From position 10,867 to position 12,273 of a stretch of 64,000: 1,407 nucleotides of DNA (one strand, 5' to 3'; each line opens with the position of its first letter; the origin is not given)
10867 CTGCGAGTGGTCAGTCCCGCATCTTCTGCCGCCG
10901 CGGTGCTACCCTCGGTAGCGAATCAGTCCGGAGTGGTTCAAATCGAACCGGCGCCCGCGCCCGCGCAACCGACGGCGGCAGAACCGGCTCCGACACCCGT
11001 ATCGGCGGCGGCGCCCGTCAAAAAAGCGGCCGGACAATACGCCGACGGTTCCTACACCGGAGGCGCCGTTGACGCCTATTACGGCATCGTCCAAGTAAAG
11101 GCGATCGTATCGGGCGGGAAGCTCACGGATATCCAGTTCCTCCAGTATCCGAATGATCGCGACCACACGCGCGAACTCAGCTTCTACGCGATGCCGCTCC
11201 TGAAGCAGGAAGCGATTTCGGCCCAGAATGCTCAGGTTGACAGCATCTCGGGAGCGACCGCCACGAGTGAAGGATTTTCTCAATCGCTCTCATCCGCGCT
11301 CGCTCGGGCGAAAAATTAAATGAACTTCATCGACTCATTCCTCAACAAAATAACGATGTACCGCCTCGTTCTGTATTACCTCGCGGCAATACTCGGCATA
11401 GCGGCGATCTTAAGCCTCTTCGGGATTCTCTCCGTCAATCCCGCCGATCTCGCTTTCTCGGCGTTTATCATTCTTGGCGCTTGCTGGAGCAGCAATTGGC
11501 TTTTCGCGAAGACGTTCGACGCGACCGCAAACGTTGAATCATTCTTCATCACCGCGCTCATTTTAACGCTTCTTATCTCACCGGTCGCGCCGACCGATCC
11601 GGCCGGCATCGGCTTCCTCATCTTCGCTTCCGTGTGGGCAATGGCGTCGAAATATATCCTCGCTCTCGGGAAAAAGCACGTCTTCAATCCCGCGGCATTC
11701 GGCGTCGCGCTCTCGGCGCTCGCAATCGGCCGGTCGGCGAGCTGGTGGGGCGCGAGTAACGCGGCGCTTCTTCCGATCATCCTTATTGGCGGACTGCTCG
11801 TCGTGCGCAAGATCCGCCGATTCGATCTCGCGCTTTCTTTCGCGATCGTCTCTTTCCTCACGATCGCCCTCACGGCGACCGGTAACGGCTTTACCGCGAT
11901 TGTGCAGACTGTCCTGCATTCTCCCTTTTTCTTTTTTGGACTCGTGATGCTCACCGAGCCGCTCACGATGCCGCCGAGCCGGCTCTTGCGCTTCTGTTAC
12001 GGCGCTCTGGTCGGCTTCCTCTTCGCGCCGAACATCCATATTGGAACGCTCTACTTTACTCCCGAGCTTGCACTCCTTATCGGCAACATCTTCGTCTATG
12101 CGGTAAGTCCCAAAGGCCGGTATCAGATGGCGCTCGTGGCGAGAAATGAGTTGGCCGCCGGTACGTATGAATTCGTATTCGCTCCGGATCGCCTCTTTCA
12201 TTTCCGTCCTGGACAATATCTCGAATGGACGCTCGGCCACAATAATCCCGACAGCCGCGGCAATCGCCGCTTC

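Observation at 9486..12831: ECF-sigma-linked minimal Nqr/Rnf-like module: flavinylatable NqrC/RnfG-type protein plus RnfD/NqrB-FNR fusion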

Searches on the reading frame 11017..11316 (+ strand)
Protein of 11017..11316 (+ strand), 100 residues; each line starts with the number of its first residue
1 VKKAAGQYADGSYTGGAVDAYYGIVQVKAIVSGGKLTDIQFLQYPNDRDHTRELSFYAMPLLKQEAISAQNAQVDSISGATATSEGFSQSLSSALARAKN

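Call 56: search_solved_structures(query=A3, max_evalue=1, show_alignments=2)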
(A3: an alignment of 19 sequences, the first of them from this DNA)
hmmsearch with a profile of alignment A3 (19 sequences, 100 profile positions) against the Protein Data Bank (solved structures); distinct sequences matched with E-value up to 1: 33.
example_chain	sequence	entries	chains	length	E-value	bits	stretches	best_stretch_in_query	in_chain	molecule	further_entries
8p2a_A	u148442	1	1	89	1.8e-22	82.3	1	13-98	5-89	FMN-binding domain-containing protein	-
6s9o_A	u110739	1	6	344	2.3e-10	43.4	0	22-52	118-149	designed Armadillo repeat protein with internal Lock1 fused to target peptide KRKRKLKFKR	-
6s9p_A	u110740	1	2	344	4e-10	42.7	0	22-48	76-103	internal Lock2 fused to target peptide KRKAKITWKR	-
5mfd_A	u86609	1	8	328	4.8e-10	42.4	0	22-48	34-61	YIIIM''6AII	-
5mfm_A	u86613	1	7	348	5.7e-10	42.2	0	22-48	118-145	YIIIM6AII_GS11_(KR)5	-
5mfm_C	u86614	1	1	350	6.1e-10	42.1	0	22-48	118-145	Importin subunit alpha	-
5mfl_A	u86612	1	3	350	6.3e-10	42.1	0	22-48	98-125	(KR)5_GS10_YIIIM6AII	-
6sa8_A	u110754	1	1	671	9.2e-10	41.5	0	22-48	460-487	ring-like DARPin-Armadillo fusion H83_D01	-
6sa7_A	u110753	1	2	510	7.8e-09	38.5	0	21-48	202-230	DARPin-Armadillo fusion C8long83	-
6s9l_A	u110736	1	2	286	9.4e-09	38.3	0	22-52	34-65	KR4KLSF Lock1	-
6s9m_A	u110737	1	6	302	1.6e-08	37.5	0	21-48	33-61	Lock2_KRKRKAKITW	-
6s9n_A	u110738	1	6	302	1.6e-08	37.5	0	21-48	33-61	Lock2_KRKRKAKLSF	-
5aei_A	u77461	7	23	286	1.7e-08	37.5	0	22-48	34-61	DESIGNED ARMADILLO REPEAT PROTEIN YIIIM5AII | YIIIM5AII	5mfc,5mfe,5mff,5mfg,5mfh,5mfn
4v3o_A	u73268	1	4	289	2.9e-08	36.7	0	22-48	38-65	YIII_M5_AII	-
4pls_A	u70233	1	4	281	3.2e-08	36.6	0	22-48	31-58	Arm00010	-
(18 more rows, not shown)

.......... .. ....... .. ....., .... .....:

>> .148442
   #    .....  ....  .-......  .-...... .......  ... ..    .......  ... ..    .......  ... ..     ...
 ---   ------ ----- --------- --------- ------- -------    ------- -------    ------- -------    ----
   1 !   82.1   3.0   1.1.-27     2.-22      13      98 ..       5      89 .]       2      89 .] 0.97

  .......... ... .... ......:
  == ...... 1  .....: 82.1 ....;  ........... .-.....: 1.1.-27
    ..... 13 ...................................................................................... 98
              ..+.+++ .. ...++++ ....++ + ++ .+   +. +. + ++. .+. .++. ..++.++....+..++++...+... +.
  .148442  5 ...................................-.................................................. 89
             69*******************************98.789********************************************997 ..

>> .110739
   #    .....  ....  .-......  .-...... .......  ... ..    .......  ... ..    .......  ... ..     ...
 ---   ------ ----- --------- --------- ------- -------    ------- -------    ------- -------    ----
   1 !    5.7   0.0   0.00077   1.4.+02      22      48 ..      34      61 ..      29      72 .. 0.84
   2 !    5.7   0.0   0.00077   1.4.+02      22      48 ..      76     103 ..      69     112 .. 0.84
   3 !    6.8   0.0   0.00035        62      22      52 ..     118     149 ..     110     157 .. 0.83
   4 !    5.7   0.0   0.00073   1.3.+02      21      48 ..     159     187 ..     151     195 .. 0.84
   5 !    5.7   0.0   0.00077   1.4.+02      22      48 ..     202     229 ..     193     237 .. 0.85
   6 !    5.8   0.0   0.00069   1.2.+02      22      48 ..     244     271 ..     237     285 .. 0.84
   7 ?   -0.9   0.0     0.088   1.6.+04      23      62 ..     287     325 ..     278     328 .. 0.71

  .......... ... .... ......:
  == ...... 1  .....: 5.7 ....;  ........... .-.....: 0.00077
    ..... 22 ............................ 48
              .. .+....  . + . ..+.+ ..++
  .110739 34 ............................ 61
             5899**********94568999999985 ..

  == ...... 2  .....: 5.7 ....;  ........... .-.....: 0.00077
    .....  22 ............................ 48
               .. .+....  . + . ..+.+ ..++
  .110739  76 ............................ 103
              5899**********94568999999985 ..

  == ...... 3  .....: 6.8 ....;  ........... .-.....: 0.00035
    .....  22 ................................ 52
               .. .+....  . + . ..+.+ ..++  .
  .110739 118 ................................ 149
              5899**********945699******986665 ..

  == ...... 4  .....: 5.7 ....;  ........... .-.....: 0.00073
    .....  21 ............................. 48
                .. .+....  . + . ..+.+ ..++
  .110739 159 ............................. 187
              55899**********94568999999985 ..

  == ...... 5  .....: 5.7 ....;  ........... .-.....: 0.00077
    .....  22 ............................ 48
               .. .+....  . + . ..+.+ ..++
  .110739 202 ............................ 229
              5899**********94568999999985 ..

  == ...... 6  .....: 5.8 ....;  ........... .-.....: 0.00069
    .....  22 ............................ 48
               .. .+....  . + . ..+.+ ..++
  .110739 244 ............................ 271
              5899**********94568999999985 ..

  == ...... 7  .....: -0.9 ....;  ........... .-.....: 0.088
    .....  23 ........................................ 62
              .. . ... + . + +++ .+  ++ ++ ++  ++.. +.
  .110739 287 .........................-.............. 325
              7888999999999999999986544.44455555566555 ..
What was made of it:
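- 10798..11319 (+): Membrane-anchored FMN_bind protein, 173 aa. It has an N-terminal hydrophobic anchor or signal, an Ala/Pro-rich linker and an FMN_bind domain at residues 94-168. The profile matches the solved stand-alone FMN-binding domain 8p2a_A at E=1.8e-22 (call 56).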

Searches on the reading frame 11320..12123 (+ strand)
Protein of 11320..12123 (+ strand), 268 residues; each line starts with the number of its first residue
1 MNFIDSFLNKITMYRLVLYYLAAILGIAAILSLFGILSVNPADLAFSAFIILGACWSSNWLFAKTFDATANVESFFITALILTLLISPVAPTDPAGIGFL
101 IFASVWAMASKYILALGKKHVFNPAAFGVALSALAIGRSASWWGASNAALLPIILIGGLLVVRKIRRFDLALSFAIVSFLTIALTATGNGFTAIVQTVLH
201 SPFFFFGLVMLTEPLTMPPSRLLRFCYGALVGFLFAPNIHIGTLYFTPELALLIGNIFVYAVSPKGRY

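Call 16: search_solved_structures(query=A2, max_evalue=10, show_alignments=3)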
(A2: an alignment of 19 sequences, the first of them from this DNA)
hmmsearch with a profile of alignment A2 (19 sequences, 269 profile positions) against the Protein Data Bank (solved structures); distinct sequences matched with E-value up to 10: 1.
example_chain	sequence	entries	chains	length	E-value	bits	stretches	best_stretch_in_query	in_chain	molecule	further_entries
8ahx_D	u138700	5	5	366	0.013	18.4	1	153-258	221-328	Ion-translocating oxidoreductase complex subunit D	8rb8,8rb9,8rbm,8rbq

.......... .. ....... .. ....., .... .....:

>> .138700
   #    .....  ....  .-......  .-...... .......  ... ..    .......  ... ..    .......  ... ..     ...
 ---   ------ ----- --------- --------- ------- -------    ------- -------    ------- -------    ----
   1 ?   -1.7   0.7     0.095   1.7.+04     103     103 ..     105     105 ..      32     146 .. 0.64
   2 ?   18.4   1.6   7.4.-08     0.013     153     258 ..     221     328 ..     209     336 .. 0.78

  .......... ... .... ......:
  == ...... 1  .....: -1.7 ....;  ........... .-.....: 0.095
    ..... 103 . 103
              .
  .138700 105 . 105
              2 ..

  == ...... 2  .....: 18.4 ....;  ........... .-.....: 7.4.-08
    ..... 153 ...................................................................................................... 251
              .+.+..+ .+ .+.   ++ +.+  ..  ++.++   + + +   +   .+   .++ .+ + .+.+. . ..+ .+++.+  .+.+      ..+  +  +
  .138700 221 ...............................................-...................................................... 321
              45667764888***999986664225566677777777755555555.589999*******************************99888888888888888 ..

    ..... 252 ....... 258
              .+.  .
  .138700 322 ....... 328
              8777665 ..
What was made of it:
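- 11320..12114 (+): RnfD/NqrB-like membrane domain of the fusion (residues 1-265, about 10 TM helices). The only PDB hit for the domain profile is RnfD, at E=0.013 (call 16).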

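Call 85: search_protein_representatives(protein=window:11320-12123:+)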
Query: 268 residues. Proteins with E-value up to 0.001 (for the whole library): 1574; up to 1e-10: 824; up to 1e-30: 354. The best 150 are listed.
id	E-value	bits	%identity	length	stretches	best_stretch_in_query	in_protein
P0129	5.9e-73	262.5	52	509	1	2-267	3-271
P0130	2.0e-72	260.8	52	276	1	5-265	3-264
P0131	5.2e-72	259.4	52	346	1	3-266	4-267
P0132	6.8e-72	259.0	54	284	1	2-265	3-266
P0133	3.1e-69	250.3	48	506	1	2-268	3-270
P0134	8.0e-69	249.0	50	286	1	8-261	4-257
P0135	1.6e-65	238.2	49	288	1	3-266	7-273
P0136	1.4e-64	235.1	57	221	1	1-219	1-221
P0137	1.6e-64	234.9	53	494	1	13-266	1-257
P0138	1.7e-64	234.8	49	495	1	1-268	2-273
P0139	1.2e-63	232.0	47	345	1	3-267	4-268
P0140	1.9e-63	231.3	47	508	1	1-267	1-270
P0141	2.1e-63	231.2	47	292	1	3-261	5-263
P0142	6.9e-63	229.5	48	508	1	4-267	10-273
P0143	7.1e-63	229.5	52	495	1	1-266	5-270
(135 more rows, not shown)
